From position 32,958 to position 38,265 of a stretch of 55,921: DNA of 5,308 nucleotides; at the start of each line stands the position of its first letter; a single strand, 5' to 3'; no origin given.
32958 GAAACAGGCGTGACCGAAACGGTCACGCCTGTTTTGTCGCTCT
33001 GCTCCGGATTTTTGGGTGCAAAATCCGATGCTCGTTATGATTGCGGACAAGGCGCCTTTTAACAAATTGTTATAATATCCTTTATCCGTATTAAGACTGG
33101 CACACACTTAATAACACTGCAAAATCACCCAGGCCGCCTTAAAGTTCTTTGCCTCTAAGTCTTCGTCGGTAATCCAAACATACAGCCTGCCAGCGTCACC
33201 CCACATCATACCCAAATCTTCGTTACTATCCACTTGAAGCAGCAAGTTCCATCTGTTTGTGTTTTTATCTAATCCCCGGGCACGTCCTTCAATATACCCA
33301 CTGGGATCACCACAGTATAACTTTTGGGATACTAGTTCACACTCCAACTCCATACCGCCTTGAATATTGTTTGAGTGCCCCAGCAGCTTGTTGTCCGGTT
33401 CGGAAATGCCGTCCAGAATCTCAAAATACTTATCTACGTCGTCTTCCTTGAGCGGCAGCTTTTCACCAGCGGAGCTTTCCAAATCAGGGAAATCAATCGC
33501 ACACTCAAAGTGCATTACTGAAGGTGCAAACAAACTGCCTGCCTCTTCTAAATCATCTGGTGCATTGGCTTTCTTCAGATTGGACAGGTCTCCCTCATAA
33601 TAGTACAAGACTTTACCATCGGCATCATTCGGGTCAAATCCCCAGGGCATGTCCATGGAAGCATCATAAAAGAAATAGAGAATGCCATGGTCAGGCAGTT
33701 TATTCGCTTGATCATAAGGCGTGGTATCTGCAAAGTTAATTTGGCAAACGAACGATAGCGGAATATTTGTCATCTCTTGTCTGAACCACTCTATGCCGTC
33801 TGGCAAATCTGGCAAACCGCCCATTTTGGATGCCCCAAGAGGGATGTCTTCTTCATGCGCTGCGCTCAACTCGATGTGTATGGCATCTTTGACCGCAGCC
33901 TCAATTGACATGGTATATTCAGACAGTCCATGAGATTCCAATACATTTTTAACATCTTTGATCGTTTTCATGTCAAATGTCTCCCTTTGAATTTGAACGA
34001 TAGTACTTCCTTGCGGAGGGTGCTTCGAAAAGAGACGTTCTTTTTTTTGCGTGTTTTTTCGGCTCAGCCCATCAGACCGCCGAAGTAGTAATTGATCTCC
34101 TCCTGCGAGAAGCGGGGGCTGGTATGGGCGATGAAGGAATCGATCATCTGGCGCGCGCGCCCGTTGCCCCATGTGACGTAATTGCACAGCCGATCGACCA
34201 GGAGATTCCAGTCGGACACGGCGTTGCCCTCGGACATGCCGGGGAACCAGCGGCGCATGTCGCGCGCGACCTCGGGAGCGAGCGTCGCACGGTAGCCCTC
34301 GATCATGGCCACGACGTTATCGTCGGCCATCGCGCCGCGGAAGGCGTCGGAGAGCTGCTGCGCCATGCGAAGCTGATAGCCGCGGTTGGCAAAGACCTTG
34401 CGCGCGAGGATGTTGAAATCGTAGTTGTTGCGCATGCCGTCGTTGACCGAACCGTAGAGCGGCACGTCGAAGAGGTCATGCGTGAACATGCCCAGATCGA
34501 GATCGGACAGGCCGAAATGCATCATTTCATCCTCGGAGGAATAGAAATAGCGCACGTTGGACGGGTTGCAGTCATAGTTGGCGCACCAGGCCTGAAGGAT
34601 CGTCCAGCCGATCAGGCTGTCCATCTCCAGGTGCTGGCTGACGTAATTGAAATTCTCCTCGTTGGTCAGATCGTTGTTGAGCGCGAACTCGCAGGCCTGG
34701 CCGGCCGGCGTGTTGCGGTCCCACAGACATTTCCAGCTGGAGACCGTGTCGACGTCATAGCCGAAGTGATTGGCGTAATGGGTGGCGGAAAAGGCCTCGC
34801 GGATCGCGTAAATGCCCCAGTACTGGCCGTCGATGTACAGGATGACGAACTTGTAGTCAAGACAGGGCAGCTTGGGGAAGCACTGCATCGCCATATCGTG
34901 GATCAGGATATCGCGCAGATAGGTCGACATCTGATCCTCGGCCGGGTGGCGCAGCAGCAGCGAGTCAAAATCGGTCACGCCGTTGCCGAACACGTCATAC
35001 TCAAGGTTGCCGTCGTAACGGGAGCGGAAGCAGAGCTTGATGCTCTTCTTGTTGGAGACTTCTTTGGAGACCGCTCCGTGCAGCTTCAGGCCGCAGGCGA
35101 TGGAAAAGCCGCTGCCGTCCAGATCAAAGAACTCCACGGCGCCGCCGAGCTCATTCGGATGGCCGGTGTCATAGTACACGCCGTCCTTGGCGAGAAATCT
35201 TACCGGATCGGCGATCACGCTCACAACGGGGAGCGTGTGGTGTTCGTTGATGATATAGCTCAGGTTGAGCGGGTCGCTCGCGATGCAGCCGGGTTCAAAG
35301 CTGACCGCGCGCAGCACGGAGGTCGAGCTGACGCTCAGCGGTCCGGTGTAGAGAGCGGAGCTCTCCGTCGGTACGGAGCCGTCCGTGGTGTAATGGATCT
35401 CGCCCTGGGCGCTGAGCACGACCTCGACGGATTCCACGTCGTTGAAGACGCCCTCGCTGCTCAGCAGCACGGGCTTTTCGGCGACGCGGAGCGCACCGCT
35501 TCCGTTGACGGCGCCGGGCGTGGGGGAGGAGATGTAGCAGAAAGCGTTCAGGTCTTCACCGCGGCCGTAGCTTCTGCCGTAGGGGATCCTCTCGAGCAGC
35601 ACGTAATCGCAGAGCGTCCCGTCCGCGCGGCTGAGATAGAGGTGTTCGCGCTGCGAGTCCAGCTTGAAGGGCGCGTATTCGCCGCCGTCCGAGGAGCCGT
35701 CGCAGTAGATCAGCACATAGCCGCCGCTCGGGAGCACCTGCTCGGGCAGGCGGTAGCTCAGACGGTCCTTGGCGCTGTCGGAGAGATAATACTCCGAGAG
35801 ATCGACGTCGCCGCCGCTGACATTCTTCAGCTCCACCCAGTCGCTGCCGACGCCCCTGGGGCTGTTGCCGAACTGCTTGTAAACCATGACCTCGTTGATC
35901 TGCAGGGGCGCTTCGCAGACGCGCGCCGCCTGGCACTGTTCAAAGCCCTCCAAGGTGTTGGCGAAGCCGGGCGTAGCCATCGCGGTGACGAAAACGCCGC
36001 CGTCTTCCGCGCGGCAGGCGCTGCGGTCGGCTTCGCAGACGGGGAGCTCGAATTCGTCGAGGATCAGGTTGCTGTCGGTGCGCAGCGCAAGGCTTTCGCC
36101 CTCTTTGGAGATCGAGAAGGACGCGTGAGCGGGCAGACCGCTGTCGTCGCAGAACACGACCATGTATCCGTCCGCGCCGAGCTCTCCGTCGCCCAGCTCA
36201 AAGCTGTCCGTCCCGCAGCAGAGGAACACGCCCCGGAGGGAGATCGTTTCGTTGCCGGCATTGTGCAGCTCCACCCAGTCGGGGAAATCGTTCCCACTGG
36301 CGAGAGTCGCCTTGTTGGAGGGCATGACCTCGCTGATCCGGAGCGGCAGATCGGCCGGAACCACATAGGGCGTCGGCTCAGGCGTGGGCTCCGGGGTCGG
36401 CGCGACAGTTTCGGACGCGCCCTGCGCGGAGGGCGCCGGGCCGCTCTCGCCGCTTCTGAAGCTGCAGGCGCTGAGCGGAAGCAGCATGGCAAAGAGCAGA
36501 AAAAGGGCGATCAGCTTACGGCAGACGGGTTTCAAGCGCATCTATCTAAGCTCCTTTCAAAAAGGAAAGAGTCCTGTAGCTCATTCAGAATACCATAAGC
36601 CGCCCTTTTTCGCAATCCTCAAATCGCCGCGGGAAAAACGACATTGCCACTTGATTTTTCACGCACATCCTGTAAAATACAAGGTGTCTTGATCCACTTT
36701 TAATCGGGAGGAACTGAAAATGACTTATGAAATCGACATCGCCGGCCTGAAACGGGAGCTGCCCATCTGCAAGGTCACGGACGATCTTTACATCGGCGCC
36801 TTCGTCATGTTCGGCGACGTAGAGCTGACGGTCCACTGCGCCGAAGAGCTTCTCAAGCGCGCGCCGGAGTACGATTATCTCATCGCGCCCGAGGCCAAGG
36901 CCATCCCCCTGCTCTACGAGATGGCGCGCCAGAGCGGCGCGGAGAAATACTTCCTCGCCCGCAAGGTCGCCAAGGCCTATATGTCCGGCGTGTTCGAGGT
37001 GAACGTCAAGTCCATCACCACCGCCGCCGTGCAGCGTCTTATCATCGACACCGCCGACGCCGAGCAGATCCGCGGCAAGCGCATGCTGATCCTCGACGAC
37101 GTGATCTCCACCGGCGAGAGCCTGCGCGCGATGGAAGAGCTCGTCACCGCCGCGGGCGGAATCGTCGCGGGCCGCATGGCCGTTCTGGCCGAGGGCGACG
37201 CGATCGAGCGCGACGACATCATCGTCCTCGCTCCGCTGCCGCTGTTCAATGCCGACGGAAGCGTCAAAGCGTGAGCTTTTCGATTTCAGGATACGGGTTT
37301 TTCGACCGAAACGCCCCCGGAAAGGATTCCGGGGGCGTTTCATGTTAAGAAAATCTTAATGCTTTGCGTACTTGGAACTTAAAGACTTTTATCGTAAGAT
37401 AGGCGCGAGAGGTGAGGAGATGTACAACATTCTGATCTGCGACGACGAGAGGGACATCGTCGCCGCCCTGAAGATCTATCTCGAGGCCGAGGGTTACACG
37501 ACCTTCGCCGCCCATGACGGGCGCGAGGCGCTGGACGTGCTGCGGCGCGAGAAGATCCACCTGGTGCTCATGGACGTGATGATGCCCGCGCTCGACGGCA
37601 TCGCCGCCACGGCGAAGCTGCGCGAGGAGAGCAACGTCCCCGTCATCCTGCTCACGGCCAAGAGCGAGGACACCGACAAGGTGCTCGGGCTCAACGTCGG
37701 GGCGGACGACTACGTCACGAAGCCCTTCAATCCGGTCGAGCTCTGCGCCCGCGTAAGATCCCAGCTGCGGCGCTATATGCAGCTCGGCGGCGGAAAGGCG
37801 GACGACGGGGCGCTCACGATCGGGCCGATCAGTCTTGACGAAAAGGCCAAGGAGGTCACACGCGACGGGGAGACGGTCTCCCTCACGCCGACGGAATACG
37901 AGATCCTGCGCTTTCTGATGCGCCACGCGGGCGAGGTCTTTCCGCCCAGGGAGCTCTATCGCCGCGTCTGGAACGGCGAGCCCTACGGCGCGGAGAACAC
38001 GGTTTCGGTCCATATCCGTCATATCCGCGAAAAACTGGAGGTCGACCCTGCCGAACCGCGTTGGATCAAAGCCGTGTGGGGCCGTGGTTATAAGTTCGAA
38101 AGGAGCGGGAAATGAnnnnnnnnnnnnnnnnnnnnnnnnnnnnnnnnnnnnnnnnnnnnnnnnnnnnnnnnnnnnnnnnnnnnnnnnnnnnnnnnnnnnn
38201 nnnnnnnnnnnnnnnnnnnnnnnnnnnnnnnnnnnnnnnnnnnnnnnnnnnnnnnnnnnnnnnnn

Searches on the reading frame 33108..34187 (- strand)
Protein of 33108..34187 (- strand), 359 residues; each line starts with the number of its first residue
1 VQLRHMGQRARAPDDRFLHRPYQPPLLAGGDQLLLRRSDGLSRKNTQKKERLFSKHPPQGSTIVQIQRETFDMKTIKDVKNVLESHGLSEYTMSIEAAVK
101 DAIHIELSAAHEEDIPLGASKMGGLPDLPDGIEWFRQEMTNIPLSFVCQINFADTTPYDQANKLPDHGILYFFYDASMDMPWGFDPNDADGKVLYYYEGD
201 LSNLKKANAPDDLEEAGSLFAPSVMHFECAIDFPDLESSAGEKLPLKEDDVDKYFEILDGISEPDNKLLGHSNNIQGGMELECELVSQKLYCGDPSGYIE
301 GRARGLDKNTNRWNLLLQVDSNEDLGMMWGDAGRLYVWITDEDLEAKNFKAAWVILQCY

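Call 10: search_protein_families(library=pfam, proteins=[window:33108-34187:-], max_evalue=0.001)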
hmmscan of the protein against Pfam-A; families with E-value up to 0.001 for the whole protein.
window:33108-34187:- (359 aa): 1 family
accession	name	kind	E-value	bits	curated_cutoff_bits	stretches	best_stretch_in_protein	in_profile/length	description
PF09234.15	DUF1963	-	2e-43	149.7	23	1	120-358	1-216/216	Domain of unknown function (DUF1963)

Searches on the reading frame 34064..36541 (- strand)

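Call 9: search_protein_families(library=pfam, proteins=[window:34064-36541:-], max_evalue=0.001)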
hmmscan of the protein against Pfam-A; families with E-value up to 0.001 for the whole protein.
window:34064-36541:- (825 aa): 4 families
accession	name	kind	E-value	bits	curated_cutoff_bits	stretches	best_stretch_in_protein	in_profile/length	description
PF08757.17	CotH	-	8.7e-28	98.2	23.8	2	620-789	151-315/322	CotH kinase protein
PF00932.25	LTD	-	2.4e-21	76.6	34.3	2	212-313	7-104/109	Lamin Tail Domain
PF13290.12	CHB_HEX_C_1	-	5.1e-13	49.2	22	1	364-418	4-59/67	Chitobiase/beta-hexosaminidase C-terminal domain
PF13287.12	Fn3_assoc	-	4.4e-11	43.2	23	1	379-423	9-53/59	Fn3 associated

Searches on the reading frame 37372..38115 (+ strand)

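Call 73: search_protein_families(library=pfam, proteins=[window:37372-38115:+], max_evalue=0.001)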
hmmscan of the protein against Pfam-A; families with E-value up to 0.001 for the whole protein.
window:37372-38115:+ (247 aa): 3 families
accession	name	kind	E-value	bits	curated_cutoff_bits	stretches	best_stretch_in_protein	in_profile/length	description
PF00072.30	Response_reg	-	1.1e-30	106.5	30.2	1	20-129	1-111/111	Response regulator receiver domain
PF00486.34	Trans_reg_C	-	1.1e-26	93.1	26.2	1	166-242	1-77/77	Transcriptional regulatory protein, C terminal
PF00196.25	GerE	-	0.00035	20.6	23.5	0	207-224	30-47/57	Bacterial regulatory proteins, luxR family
